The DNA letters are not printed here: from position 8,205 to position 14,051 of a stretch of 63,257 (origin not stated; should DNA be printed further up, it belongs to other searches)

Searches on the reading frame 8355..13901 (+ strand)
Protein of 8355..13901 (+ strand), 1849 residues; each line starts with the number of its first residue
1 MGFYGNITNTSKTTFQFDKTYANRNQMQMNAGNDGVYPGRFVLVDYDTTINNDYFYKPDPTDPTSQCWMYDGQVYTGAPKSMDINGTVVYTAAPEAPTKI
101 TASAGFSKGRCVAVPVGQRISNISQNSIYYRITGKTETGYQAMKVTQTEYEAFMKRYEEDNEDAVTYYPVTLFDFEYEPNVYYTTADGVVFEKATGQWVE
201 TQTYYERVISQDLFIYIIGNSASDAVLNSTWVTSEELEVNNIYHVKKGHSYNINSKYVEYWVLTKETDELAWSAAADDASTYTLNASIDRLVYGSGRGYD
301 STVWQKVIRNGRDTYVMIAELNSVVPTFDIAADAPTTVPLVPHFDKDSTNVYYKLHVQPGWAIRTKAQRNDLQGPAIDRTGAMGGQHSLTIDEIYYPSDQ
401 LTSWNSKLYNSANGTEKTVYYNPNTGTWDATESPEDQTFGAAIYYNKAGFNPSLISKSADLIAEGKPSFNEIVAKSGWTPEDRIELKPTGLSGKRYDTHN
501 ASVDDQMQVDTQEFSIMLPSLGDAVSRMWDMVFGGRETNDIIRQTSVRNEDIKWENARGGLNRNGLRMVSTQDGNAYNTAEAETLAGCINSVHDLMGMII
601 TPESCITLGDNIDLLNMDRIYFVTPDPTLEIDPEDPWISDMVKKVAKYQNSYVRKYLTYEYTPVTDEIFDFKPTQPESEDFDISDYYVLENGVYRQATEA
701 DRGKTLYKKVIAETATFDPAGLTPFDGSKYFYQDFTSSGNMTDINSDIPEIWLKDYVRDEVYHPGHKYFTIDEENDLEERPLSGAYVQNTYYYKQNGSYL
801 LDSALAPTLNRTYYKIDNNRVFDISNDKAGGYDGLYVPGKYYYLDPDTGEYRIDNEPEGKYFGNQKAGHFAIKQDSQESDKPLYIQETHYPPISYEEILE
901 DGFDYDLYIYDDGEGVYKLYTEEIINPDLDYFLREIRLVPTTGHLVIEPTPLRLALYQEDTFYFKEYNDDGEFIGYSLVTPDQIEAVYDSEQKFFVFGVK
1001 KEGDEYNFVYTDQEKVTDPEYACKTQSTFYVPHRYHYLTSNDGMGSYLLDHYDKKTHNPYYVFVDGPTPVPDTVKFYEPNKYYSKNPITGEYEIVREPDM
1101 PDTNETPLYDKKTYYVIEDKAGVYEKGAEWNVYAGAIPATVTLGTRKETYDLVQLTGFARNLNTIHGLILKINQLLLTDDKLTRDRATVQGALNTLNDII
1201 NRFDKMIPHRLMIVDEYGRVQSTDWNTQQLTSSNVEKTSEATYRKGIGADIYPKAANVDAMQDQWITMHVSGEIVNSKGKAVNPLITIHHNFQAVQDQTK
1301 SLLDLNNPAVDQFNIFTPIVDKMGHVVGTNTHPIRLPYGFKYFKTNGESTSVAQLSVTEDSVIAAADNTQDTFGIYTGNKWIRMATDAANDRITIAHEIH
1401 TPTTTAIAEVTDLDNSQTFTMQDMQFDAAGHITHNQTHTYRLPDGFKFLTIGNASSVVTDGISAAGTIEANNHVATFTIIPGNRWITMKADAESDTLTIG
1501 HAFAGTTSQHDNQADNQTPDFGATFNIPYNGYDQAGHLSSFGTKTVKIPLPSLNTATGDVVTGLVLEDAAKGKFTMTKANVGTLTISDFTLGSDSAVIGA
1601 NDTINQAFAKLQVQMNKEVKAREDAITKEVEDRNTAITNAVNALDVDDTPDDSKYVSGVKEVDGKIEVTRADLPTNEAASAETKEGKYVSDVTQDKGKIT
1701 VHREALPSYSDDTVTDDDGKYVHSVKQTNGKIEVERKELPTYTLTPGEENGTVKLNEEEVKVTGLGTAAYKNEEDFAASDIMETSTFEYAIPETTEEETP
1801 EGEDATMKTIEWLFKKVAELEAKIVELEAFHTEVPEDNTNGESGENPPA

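Call 7: search_protein_families(library=phrogs, proteins=[window:8355-13901:+], max_evalue=0.00001)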
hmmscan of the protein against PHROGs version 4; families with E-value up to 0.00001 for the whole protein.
window:8355-13901:+ (1849 aa): 0 families

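Call 14: search_protein_families(library=pfam, proteins=[window:8355-13901:+], max_evalue=0.01)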
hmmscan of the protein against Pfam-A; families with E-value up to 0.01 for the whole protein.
window:8355-13901:+ (1849 aa): 0 families

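Call 59: search_solved_structures(query=window:8355-13901:+, max_evalue=1)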
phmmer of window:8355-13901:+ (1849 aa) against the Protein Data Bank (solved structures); distinct sequences matched with E-value up to 1: 1.
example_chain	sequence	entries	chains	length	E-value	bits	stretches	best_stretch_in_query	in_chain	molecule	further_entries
8ods_A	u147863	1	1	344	0.86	10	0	1553-1611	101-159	Phosphate-binding protein PstS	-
